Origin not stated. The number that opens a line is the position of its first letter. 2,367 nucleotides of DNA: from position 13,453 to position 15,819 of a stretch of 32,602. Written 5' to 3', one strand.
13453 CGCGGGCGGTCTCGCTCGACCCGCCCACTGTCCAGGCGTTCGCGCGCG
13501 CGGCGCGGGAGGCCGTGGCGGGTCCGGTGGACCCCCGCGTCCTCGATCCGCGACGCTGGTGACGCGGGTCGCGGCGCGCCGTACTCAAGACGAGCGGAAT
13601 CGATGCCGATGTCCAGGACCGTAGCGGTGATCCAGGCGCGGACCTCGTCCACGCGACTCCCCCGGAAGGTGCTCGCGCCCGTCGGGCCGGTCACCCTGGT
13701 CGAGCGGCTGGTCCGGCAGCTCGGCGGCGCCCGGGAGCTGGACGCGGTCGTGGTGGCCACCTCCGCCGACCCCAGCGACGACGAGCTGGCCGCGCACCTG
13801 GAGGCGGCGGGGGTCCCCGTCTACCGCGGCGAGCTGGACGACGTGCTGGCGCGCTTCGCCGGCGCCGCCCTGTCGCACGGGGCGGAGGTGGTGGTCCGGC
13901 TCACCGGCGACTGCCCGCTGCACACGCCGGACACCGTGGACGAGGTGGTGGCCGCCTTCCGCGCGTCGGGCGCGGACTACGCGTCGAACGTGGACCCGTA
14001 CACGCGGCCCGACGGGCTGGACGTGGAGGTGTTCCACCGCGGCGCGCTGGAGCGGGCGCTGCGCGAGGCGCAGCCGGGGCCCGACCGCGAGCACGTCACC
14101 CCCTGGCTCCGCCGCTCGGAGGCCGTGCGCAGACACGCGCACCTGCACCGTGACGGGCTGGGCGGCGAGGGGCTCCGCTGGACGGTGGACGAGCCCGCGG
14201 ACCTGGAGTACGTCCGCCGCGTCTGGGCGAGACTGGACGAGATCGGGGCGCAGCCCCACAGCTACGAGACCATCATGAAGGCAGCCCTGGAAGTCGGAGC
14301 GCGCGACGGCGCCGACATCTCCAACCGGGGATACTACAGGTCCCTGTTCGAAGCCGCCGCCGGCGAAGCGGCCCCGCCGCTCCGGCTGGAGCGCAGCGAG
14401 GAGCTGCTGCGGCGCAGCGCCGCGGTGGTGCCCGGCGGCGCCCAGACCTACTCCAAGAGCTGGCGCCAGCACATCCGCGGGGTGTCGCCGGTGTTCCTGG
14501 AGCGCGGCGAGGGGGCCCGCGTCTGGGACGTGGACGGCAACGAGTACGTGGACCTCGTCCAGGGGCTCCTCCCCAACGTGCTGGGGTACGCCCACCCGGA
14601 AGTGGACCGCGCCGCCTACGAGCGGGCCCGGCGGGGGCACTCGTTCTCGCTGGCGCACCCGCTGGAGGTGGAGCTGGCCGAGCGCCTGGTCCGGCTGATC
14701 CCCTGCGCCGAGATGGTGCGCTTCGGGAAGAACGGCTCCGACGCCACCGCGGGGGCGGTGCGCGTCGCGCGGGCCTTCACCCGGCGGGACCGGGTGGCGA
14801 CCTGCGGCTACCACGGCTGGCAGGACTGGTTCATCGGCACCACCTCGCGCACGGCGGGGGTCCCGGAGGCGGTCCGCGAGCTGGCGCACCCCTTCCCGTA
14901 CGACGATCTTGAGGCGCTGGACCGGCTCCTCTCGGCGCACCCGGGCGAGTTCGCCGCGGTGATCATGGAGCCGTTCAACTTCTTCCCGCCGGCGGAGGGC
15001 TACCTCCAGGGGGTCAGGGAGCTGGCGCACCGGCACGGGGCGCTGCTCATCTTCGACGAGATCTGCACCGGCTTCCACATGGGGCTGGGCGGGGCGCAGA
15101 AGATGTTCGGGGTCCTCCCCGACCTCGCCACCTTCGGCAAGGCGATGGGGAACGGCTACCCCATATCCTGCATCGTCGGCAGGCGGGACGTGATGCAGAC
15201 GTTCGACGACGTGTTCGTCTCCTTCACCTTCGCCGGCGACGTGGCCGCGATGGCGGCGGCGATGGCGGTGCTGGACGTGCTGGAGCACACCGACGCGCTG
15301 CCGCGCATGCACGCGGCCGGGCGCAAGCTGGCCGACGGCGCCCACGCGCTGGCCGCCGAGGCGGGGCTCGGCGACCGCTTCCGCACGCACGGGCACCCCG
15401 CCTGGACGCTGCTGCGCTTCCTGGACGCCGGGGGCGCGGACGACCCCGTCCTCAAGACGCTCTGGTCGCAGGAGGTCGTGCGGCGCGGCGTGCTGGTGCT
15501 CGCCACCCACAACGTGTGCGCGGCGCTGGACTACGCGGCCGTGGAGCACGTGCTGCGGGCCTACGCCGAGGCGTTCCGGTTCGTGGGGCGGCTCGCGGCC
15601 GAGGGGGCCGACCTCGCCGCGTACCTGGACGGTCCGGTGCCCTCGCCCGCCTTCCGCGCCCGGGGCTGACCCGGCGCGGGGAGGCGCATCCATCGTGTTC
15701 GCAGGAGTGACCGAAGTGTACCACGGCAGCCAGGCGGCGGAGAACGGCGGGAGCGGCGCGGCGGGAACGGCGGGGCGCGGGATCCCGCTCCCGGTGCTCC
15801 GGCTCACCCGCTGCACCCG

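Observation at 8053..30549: System-level hypothesis: a heavily tailored pseudaminic-acid-type nonulosonate built into an exported polysaccharide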

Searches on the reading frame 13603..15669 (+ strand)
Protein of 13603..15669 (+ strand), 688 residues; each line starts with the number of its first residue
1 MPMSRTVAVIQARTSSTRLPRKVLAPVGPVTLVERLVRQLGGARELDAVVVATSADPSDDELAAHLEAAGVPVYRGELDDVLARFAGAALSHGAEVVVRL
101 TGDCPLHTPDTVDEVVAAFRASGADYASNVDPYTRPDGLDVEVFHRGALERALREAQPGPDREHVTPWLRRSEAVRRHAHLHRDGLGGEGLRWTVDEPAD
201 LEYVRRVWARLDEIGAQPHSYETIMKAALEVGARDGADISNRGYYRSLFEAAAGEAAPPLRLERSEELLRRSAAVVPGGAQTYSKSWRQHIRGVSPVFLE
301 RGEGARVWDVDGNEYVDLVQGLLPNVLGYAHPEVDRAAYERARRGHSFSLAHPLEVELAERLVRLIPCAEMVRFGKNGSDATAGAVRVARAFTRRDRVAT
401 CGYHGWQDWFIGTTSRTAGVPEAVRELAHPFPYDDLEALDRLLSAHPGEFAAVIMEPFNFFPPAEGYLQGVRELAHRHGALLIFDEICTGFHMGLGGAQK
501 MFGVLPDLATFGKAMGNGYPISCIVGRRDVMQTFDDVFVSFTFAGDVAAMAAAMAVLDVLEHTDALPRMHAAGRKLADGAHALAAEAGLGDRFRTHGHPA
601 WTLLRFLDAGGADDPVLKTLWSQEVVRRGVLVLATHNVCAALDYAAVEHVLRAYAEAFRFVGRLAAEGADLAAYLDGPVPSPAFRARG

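Call 8: search_protein_families(library=pfam, proteins=[window:13603-15669:+])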
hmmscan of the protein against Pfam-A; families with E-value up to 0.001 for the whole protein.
window:13603-15669:+ (688 aa): 3 families
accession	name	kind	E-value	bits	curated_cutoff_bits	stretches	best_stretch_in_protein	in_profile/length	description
PF00202.27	Aminotran_3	-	1.2e-52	179.5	30.5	1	296-587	10-333/403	Aminotransferase class-III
PF02348.25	CTP_transf_3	-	5.5e-22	79.1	22.6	1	7-177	1-170/217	Cytidylyltransferase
PF12804.13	NTP_transf_3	-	8.7e-10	39.4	27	1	21-152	15-141/160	MobA-like NTP transferase domain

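Call 11: search_protein_families(library=ncbifam, proteins=[window:13603-15669:+], max_evalue=0.01)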
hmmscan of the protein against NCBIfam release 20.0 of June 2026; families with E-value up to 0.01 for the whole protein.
window:13603-15669:+ (688 aa): 76 families (the best 25 are shown)
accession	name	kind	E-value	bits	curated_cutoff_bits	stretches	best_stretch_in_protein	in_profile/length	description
NF004856.0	PRK06209.1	equivalog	2.4e-117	392.2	486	1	261-686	7-439/450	glutamate-1-semialdehyde 2,1-aminomutase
NF000818.0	PRK00062.1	subfamily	8.8e-79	265.2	398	1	262-590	3-347/429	glutamate-1-semialdehyde 2,1-aminomutase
NF041362.1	GntE_guanitoxin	equivalog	7.9e-74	248.7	525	1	262-600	5-363/426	guanitoxin biosynthesis PLP-dependent transaminase GntE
TIGR00713.1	hemL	equivalog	2.3e-71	240.7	527.3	1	265-590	2-343/423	glutamate-1-semialdehyde 2,1-aminomutase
NF009055.0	PRK12389.1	equivalog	2.2e-69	234.1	637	1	262-587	3-345/431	glutamate-1-semialdehyde 2,1-aminomutase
NF002874.0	PRK03244.1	equivalog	9.4e-48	162.9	457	1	292-584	22-323/399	acetylornithine transaminase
NF005993.0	PRK08117.1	subfamily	1.9e-43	148.7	574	2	438-589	194-352/433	aspartate aminotransferase family protein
TIGR00707.1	argD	subfamily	9.1e-43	146.5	410.05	1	295-584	9-310/381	acetylornithine/succinylornithine family transaminase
NF004426.0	PRK05769.1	equivalog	8.7e-41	140.1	552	2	446-635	218-408/441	acetyl ornithine aminotransferase family protein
NF004718.0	PRK06062.1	subfamily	4.7e-39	134.2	472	1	285-587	29-364/454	hypothetical protein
NF005985.0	PRK08088.1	equivalog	1.2e-38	133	713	1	291-588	19-343/426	4-aminobutyrate--2-oxoglutarate transaminase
NF006228.0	PRK08360.1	equivalog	1.5e-37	129.3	608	2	449-574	204-334/443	aspartate aminotransferase family protein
NF006368.0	PRK08593.1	equivalog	1e-36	126.5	570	2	449-578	209-343/448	aspartate aminotransferase family protein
NF005692.0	PRK07495.1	equivalog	1.1e-36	126.4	724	1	296-584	23-338/425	4-aminobutyrate--2-oxoglutarate transaminase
NF001864.0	PRK00615.1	equivalog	2.2e-36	125.4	706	1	268-566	10-325/433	glutamate-1-semialdehyde aminotransferase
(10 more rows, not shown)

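Call 14: find_encoding_contigs(protein=window:13603-15669:+, flank=10000, max_places=6)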
Protein window:13603-15669:+ (688 aa): no gene with exactly this product is on record in the collection.

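Call 19: find_homologous_proteins(query=window:13603-15669:+, max_evalue=1e-20)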
Query window:13603-15669:+ (688 aa): 7987 proteins with E <= 1e-20 among 8000 candidates; the best 120 are listed.
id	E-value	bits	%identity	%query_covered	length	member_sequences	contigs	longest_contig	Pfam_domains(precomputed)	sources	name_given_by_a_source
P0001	0.0e+0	1547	100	100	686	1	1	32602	PF00202.28,PF12804.14,PF02348.26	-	-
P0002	0.0e+0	1336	86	100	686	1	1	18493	PF00202.28,PF12804.14,PF02348.26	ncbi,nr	ncbi:MAG TPA: aminotransferase class III-fold pyridoxal phosphate-dependent enzyme [Longimicrobiacea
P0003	0.0e+0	1228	79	100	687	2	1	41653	PF00202.28,PF12804.14,PF02348.26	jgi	jgi:glutamate-1-semialdehyde 2,1-aminomutase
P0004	0.0e+0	1189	77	100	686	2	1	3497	PF00202.28,PF12804.14,PF02348.26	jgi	jgi:glutamate-1-semialdehyde 2,1-aminomutase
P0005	0.0e+0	1186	75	100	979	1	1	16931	PF00248.28,PF00202.28,PF12804.14,PF02348.26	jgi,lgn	jgi:glutamate-1-semialdehyde 2,1-aminomutase/spore coat polysaccharide biosynthesis protein SpsF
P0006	0.0e+0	1172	76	99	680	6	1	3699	PF00202.28,PF12804.14,PF02348.26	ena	-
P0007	0.0e+0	1159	75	100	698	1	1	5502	PF00202.28,PF12804.14,PF02348.26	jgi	jgi:glutamate-1-semialdehyde 2,1-aminomutase/spore coat polysaccharide biosynthesis protein SpsF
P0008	0.0e+0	1158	77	95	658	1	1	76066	PF00202.28,PF02348.26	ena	-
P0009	0.0e+0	1156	75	100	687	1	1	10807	PF00202.28,PF12804.14,PF02348.26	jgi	jgi:glutamate-1-semialdehyde 2,1-aminomutase/spore coat polysaccharide biosynthesis protein SpsF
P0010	0.0e+0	1147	73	99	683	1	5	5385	PF00202.28,PF12804.14,PF02348.26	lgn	-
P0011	0.0e+0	1143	74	99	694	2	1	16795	PF00202.28,PF12804.14,PF02348.26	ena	-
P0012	0.0e+0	1142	74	99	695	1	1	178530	PF00202.28,PF12804.14,PF02348.26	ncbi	-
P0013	0.0e+0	1135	72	100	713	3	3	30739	PF00202.28,PF12804.14,PF02348.26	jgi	jgi:glutamate-1-semialdehyde aminotransferase/spore coat polysaccharide biosynthesis protein SpsF (c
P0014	0.0e+0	1133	74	99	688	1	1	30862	PF00202.28,PF12804.14,PF02348.26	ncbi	-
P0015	0.0e+0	1111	72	100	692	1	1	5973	PF00202.28,PF12804.14,PF02348.26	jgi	jgi:glutamate-1-semialdehyde 2,1-aminomutase/spore coat polysaccharide biosynthesis protein SpsF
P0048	0.0e+0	1066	68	100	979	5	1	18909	PF00248.28,PF00202.28,PF12804.14,PF02348.26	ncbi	-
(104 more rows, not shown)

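Call 26: find_related_loci(query=A1, collection=genome_contigs, flank=10000)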
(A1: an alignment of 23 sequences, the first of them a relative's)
Query A1 (686 aa) in genome_contigs; peptide patterns used: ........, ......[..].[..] (x = any residue, [..] = any of these).
201 stretches matched a pattern; 168 encode a relative of the query (tblastn E <= 1e-3); the best 80 are kept; 80 distinct loci.
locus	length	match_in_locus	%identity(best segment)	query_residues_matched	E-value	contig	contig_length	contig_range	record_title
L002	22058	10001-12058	70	1-686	0e+0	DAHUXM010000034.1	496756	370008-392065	MAG TPA_asm: Gemmatimonadetes bacterium isolate clean265 k141_864761, whole genome shotgun sequence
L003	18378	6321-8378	71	1-686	0e+0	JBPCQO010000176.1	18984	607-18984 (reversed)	MAG: Gemmatimonadaceae bacterium isolate TH_ant_mag_210 k127_9820913, whole genome shotgun sequence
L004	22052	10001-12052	70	3-686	0e+0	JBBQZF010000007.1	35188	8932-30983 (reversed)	MAG: Gemmatimonadales bacterium isolate Co_metawrap_2205 Cmw_2205_k141_16608228_length_35188_cov_8.9991, whole genome sh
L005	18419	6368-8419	70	3-686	0e+0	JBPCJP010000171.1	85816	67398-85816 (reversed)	MAG: Gemmatimonadaceae bacterium isolate TH_ant_mag_29 S1Ck127_801169_flag_0_multi_16.0000_len_85816, whole genome shotg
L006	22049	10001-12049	69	3-685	0e+0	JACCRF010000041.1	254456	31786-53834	MAG: Gemmatimonadaceae bacterium isolate MGR_bin15 SD2897-2912_k127_4692161, whole genome shotgun sequence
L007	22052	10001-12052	69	3-686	0e+0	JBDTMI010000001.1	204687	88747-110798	MAG: Gemmatimonadales bacterium isolate cluster3_bin.122 NODE_56_length_204687_cov_65.418551, whole genome shotgun seque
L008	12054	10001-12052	68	2-685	0e+0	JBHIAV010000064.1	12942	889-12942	MAG: Gemmatimonadota bacterium isolate K_2_bin.6 NODE_2545_length_12942_cov_10.102817, whole genome shotgun sequence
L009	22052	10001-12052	71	3-686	0e+0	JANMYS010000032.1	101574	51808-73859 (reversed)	MAG: Gemmatimonadota bacterium isolate OTE_8_metabat_20 OTE_8_k141_1465775, whole genome shotgun sequence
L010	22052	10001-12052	71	3-686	0e+0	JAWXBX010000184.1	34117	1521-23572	MAG: Gemmatimonadota bacterium isolate MP7G1.59 k99_1247265, whole genome shotgun sequence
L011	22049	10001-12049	65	3-686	0e+0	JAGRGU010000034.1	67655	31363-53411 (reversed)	MAG: Gammaproteobacteria bacterium isolate HKST-UBA182 2015-01-06_1_(paired)_contig_32834, whole genome shotgun sequence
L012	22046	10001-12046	60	3-685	0e+0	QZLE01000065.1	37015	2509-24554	MAG: Gammaproteobacteria bacterium isolate Madre6 k127_684522, whole genome shotgun sequence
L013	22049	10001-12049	62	3-686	0e+0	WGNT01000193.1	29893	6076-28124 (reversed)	MAG: Cytophagales bacterium isolate RI_292 c_000000057948, whole genome shotgun sequence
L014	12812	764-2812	60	3-685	0e+0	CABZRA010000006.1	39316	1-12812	MAG: uncultured SAR86 cluster bacterium isolate AG-337-N17 genome assembly, contig: AG-337-N17_NODE_6, whole genome shot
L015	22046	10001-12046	61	3-685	0e+0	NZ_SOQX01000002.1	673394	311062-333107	Thiohalophilus thiocyanatoxydans strain DSM 16326 Ga0244672_102, whole genome shotgun sequence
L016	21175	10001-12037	58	5-685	0e+0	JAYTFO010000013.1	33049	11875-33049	MAG: Acidobacteriota bacterium isolate GFS_2191 GFS_2191_12, whole genome shotgun sequence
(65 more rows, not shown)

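Call 35: search_solved_structures(query=window:13609-15669:+, max_evalue=1e-10)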
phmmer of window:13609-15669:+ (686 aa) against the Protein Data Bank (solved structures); distinct sequences matched with E-value up to 1e-10: 173 (the best 60 are shown).
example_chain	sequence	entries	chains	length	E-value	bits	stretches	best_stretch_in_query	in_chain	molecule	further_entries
6w80_A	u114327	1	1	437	2.2e-63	217.8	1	261-588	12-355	Glutamate-1-semialdehyde 2,1-aminomutase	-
5hdm_A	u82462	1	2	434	1.1e-61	212.2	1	258-577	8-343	Glutamate-1-semialdehyde 2,1-aminomutase 1, chloroplastic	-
2cfb_A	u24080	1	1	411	2e-61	211.4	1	275-586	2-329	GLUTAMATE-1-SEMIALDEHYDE 2,1-AMINOMUTASE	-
2hoy_A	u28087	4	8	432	2.5e-61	211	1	256-586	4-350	Glutamate-1-semialdehyde 2,1-aminomutase (GSAM) apo-form | Glutamate-1-semialdehyde 2,1-aminomutase (GSAM) pmp-form | Glutamate-1-semialdehyde 2,1-aminomutase (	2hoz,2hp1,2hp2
2gsa_A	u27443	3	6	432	4.9e-61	210.1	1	256-586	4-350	GLUTAMATE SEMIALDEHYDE AMINOTRANSFERASE | PROTEIN (GLUTAMATE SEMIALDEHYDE AMINOTRANSFERASE)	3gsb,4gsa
3fq8_A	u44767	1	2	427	1.5e-60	208.5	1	262-586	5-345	Glutamate-1-semialdehyde 2,1-aminomutase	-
3fq7_A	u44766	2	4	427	1.5e-60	208.5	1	262-586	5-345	Glutamate-1-semialdehyde 2,1-aminomutase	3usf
3fqa_A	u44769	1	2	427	2.8e-60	207.6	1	262-586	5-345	Glutamate-1-semialdehyde 2,1-aminomutase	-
5i92_A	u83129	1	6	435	1.3e-58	202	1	260-587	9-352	Glutamate-1-semialdehyde 2,1-aminomutase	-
3l44_A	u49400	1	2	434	4.3e-56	193.8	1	260-584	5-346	Glutamate-1-semialdehyde 2,1-aminomutase 1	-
2e7u_A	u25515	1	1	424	1e-55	192.5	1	263-591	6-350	Glutamate-1-semialdehyde 2,1-aminomutase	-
4e77_A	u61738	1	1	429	1.4e-53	185.5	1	260-580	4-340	Glutamate-1-semialdehyde 2,1-aminomutase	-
3bs8_A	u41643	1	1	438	1.9e-52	181.7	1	261-594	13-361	Glutamate-1-semialdehyde 2,1-aminomutase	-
2epj_A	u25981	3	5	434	2.5e-50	174.7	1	261-587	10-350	Glutamate-1-semialdehyde 2,1-aminomutase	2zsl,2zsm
3k28_A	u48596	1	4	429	4e-49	170.7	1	268-558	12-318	Glutamate-1-semialdehyde 2,1-aminomutase 2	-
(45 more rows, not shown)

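Call 87: search_protein_families(library=ncbifam, proteins=[L015:3736-5133:+, L015:5216-7024:+, L015:7074-8156:+, L015:8178-9191:+, L015:9241-9981:+, L015:12149-12979:+, L015:14025-15482:+, L015:15538-16305:+, L015:16525-17436:+, L015:17449-18543:+], max_evalue=1e-10)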
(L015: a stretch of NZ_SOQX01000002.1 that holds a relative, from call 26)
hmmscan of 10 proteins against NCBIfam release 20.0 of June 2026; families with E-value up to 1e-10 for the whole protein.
L015:3736-5133:+ (465 aa): 6 families
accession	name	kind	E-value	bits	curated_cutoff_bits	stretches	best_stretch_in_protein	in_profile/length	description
NF011729.0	PRK15182.1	equivalog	2e-198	659.4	592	1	14-465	2-425/425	Vi polysaccharide biosynthesis UDP-N-acetylglucosamine C-6 dehydrogenase TviB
TIGR03026.1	NDP-sugDHase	subfamily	6.6e-117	390.7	189.8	1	20-451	2-410/413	nucleotide sugar dehydrogenase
NF040825.1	UDPMaNacDH_Arch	equivalog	3.3e-60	204.1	750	1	20-388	2-354/418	UDP-N-acetyl-D-mannosamine dehydrogenase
NF008286.0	PRK11064.1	equivalog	9.5e-57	192.5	459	1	19-439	4-407/420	UDP-N-acetyl-D-mannosamine dehydrogenase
NF041297.1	UDPGDh_AglM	equivalog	1.3e-39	136.3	670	1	20-394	2-367/429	UDP-glucose 6-dehydrogenase AglM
NF047673.2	TeichurnBiosyTuaD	equivalog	6.4e-30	104.7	700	2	180-392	150-359/439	UDP-glucose 6-dehydrogenase TuaD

L015:5216-7024:+ (602 aa): 164 families (the best 25 are shown)
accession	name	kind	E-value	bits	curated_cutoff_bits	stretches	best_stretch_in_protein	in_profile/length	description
NF050066.1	LPSTprtrPglK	equivalog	2.2e-99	333.4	1000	1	12-576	9-556/558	BC-type lipopolysaccharide transporter PglK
NF045513.1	HepA_fam_ABC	equivalog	2.5e-87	293.7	725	1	24-592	40-598/610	heterocyst formation ABC transporter subunit HepA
TIGR02203.1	MsbA_lipidA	equivalog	5.7e-81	272.7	602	1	27-598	15-564/572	lipid A export permease/ATP-binding protein MsbA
TIGR03796.1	NHLM_micro_ABC1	equivalog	7.3e-74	249.2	853.3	1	78-597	196-706/710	NHLP family bacteriocin export ABC transporter peptidase/permease/ATPase subunit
NF010178.0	PRK13657.1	equivalog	1.2e-69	235.3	733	1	90-599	69-566/588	glucan ABC transporter ATP-binding protein/ permease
TIGR03797.1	NHLM_micro_ABC2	equivalog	4.4e-69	233.7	709.4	1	70-599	169-681/686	NHLP bacteriocin export ABC transporter permease/ATPase subunit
TIGR03375.1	type_I_sec_LssB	subfamily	1.2e-68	232.1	693.1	1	53-594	165-693/696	type I secretion system permease/ATPase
TIGR00958.1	3a01208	subfamily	1.4e-68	231.8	874.6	1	85-599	209-710/711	antigen peptide transporter 2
TIGR01846.1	type_I_sec_HlyB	subfamily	1.2e-67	228.8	725.55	1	76-599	178-688/694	type I secretion system permease/ATPase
TIGR02204.1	MsbA_rel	hypoth_equivalog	3.2e-66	224.2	780.4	1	121-599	102-571/576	ABC transporter, permease/ATP-binding protein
NF008381.0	PRK11176.1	equivalog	9.2e-66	222.4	867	1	67-599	54-575/582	lipid A ABC transporter ATP-binding protein/permease MsbA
NF052233.1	CphA_assoc_ABC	equivalog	8.3e-62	209.6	880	1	125-593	278-733/766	cyanophycin metabolism-associated ABC transporter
TIGR02857.1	CydD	equivalog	6.3e-61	206.9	435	1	347-573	304-527/529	thiol reductant ABC exporter subunit CydD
NF008055.0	PRK10789.1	equivalog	2.7e-60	204.4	845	1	72-599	53-567/590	SmdA family multidrug ABC transporter permease/ATP-binding protein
NF008364.0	PRK11160.1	equivalog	5.8e-58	196.9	630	1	157-599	140-571/575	heme ABC transporter ATP-binding protein/permease CydC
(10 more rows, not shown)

L015:7074-8156:+ (360 aa): 2 families
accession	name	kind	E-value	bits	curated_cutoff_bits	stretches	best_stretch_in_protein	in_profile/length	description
TIGR03569.1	NeuB_NnaB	equivalog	2.6e-78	263.4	399.65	1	23-350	2-325/329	N-acetylneuraminate synthase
TIGR03586.1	PseI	equivalog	2.6e-66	224.1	340.25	1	22-352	2-325/327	pseudaminic acid synthase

L015:8178-9191:+ (337 aa): 14 families
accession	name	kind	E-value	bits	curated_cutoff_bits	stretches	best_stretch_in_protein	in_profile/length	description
TIGR03589.1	PseB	equivalog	4.6e-85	285.4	407.75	1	8-300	3-294/324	UDP-N-acetylglucosamine 4,6-dehydratase (inverting)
TIGR04130.1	FnlA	equivalog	1.9e-54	184.9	730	1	11-294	6-290/337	UDP-N-acetylglucosamine 4,6-dehydratase/5-epimerase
TIGR03466.1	HpnA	hypoth_equivalog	2.3e-20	72.8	367.65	1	12-138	3-120/327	hopanoid-associated sugar epimerase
TIGR04180.1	EDH_00030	hypoth_equivalog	4.6e-20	71.9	475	1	12-132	1-122/297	NAD-dependent 4,6-dehydratase LegB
TIGR01179.1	galE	equivalog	1.3e-15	57.1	262.3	1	11-132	1-122/332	UDP-glucose 4-epimerase GalE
NF042422.1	oxyalk_red_OleD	equivalog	3.3e-13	49.7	580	1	11-134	2-113/329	2-alkyl-3-oxoalkanoate reductase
NF052578.1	StrlDmthSdmBMthl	equivalog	3.8e-13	49.9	600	1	13-144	4-125/328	sterol demethylase protein SdmB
NF042423.1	oxyalk_red_Shew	equivalog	1.3e-12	47.5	580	1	5-131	4-118/331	2-alkyl-3-oxoalkanoate reductase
TIGR02622.1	CDP_4_6_dhtase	equivalog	9.5e-12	44.7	278.45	1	9-135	4-133/352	CDP-glucose 4,6-dehydratase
NF007956.0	PRK10675.1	subfamily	1.1e-11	44.4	394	1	11-132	2-125/338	UDP-glucose 4-epimerase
NF041293.1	G6PDh_Azf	equivalog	1.2e-11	44.5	400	1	10-138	3-122/252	NAD-dependent glucose-6-phosphate dehydrogenase Azf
NF004520.0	PRK05865.1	equivalog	3.8e-11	41.6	1509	1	11-134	2-106/854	sugar epimerase family protein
NF043036.1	ErythonDh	equivalog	5.2e-11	42.3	325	0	11-131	2-125/321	D-erythronate dehydrogenase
TIGR01214.1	rmlD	equivalog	9.8e-11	41.3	224.05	0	11-201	1-179/285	dTDP-4-dehydrorhamnose reductase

L015:9241-9981:+ (246 aa): 0 families

L015:12149-12979:+ (276 aa): 0 families

L015:14025-15482:+ (485 aa): 0 families

L015:15538-16305:+ (255 aa): 0 families

L015:16525-17436:+ (303 aa): 0 families

L015:17449-18543:+ (364 aa): 12 families
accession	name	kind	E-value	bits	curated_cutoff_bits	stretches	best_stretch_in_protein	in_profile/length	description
NF050056.1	ProtGlycPglH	equivalog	1.6e-31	109.7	600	1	13-349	11-341/354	GalNAc-alpha-(1->4)-GalNAc-alpha-(1->3)-diNAcBac-PP-undecaprenol alpha-1,4-N-acetyl-D-galactosaminyltransferase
NF050063.1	ProtGlycPglJ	equivalog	2.3e-27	96.1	500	1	7-343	6-348/363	N-acetylgalactosamine-N,N'-diacetylbacillosaminyl-diphospho-undecaprenol 4-alpha-N-acetylgalactosaminyltransferase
TIGR03088.1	stp2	hypoth_equivalog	1.6e-21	76.8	409.05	1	179-352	187-363/374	TIGR03088 family PEP-CTERM/XrtA system glycosyltransferase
NF041876.1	EPS_EpsE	equivalog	2.7e-20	73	400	1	183-342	211-376/389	exopolysaccharide biosynthesis GT4 family glycosyltransferase EpsE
NF047880.1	glyco_SdgA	exception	2.3e-19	69.3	800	1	156-358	285-487/488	serine-aspartate repeat adhesin O-glycosyltransferase SdgA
TIGR03999.1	thiol_BshA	equivalog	3.5e-19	69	273.7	1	192-350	205-362/375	N-acetyl-alpha-D-glucosaminyl L-malate synthase BshA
NF007396.0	PRK09922.1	equivalog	5.8e-19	68.2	385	1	161-327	154-326/361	lipopolysaccharide 1,6-galactosyltransferase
NF047881.1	glyco_SdgB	exception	3.7e-15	55.6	800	1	184-358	319-493/496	serine-aspartate repeat adhesin O-glycosyltransferase SdgB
TIGR04063.1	stp3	hypoth_equivalog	8.3e-15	54.6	442.05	1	184-339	211-372/397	TIGR04063 family PEP-CTERM/XrtA system glycosyltransferase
NF038229.1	Glyco4_Geo_Pelo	equivalog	5.2e-14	52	400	1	257-344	234-318/338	GPMC system family 4 glycosyltransferase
NF011726.0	PRK15179.1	equivalog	2e-12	46.2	733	1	222-353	553-685/694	Vi polysaccharide biosynthesis protein TviE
NF046085.1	XrtY_assoc_Gly1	equivalog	3.5e-11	42.6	400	1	135-343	153-365/387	XrtY-associated glycosyltransferase XYAG1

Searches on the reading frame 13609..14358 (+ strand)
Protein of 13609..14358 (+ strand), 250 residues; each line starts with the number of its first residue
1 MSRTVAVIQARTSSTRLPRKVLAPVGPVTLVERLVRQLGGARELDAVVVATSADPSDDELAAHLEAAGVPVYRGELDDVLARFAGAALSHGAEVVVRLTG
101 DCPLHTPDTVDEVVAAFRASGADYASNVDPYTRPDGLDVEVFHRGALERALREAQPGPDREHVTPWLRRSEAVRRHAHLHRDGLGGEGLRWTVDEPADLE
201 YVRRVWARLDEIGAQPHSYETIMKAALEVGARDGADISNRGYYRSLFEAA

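Call 81: search_dna_similar(query=window:13609-14358:+, collection=phages, mode=protein, max_evalue=0.00001, max_rows=15)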
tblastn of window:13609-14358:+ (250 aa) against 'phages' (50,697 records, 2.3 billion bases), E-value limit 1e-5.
Records with a match: 1; places in all: 1; records where one place covers at least 80% of the query: 1.
Best place of each record, by identity: <60% 1.
By first word of the organism name: Marine 1.
By host as written in the record: - 1.
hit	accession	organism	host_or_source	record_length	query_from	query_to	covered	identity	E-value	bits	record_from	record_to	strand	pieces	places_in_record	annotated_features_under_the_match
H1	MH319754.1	Marine virus AG-345-L05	single cell amplified by WGA-X; seawater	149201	4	205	81%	25.0%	2e-15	81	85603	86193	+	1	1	record has no annotation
